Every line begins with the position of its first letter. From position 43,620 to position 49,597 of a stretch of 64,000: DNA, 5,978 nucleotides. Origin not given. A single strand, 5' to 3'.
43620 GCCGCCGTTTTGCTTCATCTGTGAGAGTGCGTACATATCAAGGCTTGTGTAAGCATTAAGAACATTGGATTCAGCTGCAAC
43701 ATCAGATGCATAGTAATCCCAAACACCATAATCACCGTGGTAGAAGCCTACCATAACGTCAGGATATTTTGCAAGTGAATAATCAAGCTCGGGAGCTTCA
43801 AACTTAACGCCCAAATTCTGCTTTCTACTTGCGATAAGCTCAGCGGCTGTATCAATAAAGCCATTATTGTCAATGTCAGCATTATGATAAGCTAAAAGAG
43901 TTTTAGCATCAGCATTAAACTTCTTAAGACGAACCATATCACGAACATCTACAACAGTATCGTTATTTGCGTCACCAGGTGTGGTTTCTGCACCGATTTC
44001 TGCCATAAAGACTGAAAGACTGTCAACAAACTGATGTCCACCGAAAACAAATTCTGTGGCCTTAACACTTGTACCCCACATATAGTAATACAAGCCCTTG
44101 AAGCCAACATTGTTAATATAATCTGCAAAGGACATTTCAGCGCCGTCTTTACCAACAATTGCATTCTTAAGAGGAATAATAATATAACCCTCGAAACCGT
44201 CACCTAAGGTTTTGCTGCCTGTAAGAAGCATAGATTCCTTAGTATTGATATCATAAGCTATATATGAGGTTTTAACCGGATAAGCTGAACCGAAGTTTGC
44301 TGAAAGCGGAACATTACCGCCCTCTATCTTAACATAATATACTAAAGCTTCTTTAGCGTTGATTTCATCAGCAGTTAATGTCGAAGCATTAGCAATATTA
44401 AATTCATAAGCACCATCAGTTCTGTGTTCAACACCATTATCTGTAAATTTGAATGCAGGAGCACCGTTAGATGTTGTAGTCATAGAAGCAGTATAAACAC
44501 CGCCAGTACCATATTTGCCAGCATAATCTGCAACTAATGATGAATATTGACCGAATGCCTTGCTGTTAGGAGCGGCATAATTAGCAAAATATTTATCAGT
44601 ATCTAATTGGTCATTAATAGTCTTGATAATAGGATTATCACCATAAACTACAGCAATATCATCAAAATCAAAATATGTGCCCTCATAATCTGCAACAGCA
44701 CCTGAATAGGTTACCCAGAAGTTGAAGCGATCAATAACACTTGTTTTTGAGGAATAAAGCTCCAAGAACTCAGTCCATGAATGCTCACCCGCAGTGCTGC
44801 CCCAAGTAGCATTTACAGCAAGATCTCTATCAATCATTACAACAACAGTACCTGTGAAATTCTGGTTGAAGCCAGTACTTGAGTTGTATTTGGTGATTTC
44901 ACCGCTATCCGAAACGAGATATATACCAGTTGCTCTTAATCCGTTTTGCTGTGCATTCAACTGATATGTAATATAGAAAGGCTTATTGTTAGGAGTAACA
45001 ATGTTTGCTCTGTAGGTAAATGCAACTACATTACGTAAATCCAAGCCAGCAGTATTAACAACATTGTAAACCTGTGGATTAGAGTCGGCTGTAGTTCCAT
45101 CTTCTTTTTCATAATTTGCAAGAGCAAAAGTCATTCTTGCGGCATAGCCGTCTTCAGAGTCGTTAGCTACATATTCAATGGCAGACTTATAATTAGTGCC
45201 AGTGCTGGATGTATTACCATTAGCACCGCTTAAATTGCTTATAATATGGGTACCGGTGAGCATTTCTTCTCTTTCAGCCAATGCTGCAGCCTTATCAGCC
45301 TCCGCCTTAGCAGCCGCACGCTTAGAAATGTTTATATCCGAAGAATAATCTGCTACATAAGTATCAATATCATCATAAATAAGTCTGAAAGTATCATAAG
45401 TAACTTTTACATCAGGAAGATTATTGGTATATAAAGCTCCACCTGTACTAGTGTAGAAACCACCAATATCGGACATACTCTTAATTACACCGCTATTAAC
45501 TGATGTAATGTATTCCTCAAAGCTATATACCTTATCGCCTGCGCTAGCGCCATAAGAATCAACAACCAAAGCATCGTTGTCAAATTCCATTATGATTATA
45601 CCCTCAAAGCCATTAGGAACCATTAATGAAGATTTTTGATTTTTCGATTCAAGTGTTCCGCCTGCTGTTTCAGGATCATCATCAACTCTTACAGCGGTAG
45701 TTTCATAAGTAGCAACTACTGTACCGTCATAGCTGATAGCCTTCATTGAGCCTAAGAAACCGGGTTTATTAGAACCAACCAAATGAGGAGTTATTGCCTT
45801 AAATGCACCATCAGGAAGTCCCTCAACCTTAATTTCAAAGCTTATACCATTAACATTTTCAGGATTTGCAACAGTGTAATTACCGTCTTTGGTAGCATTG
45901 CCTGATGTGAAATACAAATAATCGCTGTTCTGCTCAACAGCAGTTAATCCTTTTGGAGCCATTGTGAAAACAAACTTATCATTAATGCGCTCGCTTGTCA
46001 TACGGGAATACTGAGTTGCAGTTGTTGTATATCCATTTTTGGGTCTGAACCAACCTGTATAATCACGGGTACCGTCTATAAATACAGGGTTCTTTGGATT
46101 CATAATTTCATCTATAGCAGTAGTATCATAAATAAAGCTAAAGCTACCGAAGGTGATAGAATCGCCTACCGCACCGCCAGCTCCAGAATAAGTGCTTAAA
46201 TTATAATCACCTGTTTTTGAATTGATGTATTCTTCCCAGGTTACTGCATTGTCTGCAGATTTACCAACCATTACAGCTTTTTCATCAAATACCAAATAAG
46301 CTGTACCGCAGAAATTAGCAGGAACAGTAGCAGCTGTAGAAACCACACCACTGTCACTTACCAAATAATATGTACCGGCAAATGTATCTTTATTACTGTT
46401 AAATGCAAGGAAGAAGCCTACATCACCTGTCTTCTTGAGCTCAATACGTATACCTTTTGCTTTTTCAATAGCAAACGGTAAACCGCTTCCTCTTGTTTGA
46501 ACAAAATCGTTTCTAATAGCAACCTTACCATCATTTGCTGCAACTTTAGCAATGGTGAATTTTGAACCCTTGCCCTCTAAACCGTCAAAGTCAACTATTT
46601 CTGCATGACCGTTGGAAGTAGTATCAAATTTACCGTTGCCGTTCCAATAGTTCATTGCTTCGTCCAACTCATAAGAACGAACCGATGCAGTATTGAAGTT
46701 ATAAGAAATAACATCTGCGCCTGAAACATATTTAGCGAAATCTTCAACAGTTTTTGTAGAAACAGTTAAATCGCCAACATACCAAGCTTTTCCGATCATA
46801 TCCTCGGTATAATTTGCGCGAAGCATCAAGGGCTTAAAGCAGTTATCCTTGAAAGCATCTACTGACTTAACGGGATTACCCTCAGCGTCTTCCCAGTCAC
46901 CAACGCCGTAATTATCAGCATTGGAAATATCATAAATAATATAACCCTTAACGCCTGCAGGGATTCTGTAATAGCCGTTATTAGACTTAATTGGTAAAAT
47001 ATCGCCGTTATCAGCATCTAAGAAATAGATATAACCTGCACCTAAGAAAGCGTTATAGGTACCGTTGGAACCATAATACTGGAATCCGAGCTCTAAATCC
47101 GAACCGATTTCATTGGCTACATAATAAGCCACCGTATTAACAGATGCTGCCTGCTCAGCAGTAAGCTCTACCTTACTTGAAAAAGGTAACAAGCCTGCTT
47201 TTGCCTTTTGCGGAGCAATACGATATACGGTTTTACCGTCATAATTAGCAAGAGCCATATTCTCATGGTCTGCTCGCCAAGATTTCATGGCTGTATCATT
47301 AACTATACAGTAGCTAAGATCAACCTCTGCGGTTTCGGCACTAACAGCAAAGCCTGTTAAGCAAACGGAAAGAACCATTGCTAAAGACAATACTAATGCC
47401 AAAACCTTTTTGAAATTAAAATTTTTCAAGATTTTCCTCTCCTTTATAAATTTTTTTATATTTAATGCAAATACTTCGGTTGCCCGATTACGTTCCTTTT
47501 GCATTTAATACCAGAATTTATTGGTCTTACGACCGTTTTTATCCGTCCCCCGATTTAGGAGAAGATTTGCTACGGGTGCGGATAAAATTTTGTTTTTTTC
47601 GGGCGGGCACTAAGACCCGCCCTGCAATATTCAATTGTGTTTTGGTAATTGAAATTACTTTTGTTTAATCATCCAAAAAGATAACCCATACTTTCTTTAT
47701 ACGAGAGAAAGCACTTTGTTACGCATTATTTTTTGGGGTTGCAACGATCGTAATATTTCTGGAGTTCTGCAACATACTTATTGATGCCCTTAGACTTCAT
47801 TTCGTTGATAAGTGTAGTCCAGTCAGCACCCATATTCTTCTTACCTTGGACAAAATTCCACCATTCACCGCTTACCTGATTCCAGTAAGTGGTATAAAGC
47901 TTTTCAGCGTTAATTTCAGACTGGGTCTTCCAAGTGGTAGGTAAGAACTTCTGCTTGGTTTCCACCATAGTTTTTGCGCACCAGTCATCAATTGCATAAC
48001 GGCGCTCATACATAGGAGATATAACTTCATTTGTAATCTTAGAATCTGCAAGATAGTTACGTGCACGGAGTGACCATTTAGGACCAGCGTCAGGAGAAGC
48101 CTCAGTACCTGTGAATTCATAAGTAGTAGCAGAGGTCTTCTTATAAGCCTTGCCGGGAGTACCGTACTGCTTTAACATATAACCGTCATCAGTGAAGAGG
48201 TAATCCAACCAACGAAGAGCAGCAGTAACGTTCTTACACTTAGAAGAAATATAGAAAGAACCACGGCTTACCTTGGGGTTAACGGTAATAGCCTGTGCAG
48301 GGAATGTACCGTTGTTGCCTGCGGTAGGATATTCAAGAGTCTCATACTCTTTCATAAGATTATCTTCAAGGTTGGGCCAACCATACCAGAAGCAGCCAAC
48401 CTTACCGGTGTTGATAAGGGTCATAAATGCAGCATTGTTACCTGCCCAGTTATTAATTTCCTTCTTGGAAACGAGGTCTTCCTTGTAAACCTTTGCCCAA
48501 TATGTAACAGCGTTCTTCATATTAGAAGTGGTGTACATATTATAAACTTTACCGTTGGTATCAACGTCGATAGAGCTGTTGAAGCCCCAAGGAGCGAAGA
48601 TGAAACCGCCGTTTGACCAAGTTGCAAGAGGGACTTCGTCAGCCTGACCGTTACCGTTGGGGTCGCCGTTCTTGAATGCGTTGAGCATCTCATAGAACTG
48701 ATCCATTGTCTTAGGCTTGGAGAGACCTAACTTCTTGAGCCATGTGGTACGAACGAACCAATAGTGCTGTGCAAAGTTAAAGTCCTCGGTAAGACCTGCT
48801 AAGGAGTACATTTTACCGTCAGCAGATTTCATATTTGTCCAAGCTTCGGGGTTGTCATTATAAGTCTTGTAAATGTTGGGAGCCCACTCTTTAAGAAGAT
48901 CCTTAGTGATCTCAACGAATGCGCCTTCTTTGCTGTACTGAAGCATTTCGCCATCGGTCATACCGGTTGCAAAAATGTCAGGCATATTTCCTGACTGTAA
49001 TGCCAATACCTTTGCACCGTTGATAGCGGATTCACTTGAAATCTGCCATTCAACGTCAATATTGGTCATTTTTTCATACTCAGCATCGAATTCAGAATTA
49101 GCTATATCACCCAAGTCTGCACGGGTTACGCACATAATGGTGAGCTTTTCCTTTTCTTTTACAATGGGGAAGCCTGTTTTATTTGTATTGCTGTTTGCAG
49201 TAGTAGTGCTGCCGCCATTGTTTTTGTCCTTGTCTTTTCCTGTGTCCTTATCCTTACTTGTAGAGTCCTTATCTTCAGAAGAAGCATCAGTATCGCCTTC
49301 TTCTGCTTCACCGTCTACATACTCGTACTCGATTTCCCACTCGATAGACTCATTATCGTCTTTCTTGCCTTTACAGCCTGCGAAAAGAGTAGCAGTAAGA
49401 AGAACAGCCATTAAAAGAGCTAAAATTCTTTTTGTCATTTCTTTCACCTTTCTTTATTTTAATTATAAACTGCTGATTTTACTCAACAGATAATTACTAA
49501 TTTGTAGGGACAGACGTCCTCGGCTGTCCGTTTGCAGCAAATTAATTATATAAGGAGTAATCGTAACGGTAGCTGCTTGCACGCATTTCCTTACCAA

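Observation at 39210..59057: Locus-level hypothesis: a ~20-kb previously uncharacterised Gram-positive glycan-acquisition system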

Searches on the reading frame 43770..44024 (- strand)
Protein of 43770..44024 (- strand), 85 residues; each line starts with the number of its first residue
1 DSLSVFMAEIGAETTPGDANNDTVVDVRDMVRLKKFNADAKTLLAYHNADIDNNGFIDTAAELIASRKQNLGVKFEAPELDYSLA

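Call 62: search_protein_families(library=pfam, proteins=[window:43770-44024:-], max_evalue=10)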
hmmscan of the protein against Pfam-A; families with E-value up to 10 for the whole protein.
seq(85 aa): 2 families
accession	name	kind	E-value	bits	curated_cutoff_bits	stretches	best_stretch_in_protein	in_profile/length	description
PF00404.24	Dockerin_1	-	0.0002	21.9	22.9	1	16-58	1-45/57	Dockerin type I domain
PF00036.39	EF-hand_1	-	0.025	14.5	25.4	1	48-58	8-18/29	EF hand domain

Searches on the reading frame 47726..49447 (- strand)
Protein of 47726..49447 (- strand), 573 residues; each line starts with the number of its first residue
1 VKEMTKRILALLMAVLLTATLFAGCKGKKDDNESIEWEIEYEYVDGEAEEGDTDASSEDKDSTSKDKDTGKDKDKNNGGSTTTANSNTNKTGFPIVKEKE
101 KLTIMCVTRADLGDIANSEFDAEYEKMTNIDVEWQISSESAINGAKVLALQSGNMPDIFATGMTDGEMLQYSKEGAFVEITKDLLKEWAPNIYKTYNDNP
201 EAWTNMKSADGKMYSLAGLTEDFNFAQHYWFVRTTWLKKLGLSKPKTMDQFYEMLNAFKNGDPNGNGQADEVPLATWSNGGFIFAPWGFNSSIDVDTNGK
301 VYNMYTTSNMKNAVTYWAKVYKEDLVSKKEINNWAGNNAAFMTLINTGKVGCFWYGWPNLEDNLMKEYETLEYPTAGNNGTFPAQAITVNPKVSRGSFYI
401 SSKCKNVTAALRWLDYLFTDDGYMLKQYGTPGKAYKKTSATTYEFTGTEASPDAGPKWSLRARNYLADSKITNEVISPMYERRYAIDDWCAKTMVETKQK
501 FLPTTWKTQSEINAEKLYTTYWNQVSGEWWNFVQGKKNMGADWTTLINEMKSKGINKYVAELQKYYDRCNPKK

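Call 4: search_protein_families(library=pfam, proteins=[window:47726-49447:-], max_evalue=0.01)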
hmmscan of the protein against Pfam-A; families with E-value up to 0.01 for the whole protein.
window:47726-49447:- (573 aa): 0 families

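Call 6: search_protein_families(library=ncbifam, proteins=[window:47726-49447:-], max_evalue=0.01)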
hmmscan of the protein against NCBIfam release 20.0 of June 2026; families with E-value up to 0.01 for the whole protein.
window:47726-49447:- (573 aa): 2 families
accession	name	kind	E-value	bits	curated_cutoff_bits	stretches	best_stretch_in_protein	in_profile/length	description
NF033765.2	gliding_CglD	equivalog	0.0057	14.5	400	1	7-86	4-78/1124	adventurous gliding motility lipoprotein CglD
NF033598.2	elast_bind_EbpS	equivalog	0.0071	15.3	300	1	4-89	304-394/498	elastin-binding protein EbpS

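Call 24: search_solved_structures(query=window:47726-49447:-, max_evalue=1)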
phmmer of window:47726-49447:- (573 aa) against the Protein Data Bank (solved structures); distinct sequences matched with E-value up to 1: 16.
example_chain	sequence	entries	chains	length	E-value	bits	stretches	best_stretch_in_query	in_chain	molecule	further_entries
4tqu_Q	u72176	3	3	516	2.5e-32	115.3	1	125-568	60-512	AlgQ2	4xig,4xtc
1j1n_A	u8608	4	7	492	2.7e-32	115.2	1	125-568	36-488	AlgQ2 | Macromolecule-Binding Periplasmic Protein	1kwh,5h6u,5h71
6jhx_A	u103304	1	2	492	1.7e-30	109.3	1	125-568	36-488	AlgQ2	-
5g5y_A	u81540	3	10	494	2.3e-30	108.8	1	124-432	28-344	ABC TRANSPORTER, SUBSTRATE-BINDING PROTEIN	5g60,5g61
5g5z_A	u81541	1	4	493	2.3e-30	108.8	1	124-432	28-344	ABC TRANSPORTER, SUBSTRATE-BINDING PROTEIN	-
3vlu_A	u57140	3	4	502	1.5e-29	106.1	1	123-568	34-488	AlgQ1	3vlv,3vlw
1y3n_A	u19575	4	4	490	1.6e-29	106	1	123-568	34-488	AlgQ1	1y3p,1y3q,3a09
5g62_A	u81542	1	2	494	1.8e-28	102.5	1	124-432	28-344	ABC TRANSPORTER, SUBSTRATE-BINDING PROTEIN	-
3omb_A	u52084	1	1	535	1.7e-26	96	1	99-446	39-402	Extracellular solute-binding protein, family 1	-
5gx8_A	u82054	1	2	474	2.4e-26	95.5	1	124-438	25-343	Extracellular solute-binding protein family 1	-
5gub_A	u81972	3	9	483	2.6e-26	95.4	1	124-438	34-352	Extracellular solute-binding protein family 1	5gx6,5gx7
5xs8_A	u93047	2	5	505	2.8e-26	95.3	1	124-438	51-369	Extracellular solute-binding protein family 1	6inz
6fth_A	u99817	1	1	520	4.4e-24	88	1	100-428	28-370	Extracellular solute-binding protein, family 1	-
9pmy_A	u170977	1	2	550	0.00034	22.4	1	399-433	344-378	Extracellular solute-binding protein family 1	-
7v2w_H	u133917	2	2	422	0.013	17.1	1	305-351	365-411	Protein TEX1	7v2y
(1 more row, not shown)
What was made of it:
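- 47726..49447 (-): Family-1 solute-binding lipoprotein (AlgQ2/LplA-like) with no cognate permease genes. PDB AlgQ2 E 2.5e-32 (call 24).
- On ABC-importer family-1 solute-binding protein: AlgQ2, AlgQ1 and other family-1 binding proteins match at E 2.5e-32 to 4.4e-24 (call 24).
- Checked: It resembles AlgQ2-like family-1 binding proteins (PDB E 2.5e-32, call 24).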

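Call 62: search_protein_families(library=pfam, proteins=[window:47726-49447:-], max_evalue=10)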
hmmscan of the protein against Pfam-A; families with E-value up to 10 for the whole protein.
window:47726-49447:- (573 aa): 1 family
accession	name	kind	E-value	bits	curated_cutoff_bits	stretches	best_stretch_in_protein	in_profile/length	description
PF04931.18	DNA_pol_phi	-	1.3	7.5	27.6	1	2-74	609-683/765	DNA polymerase phi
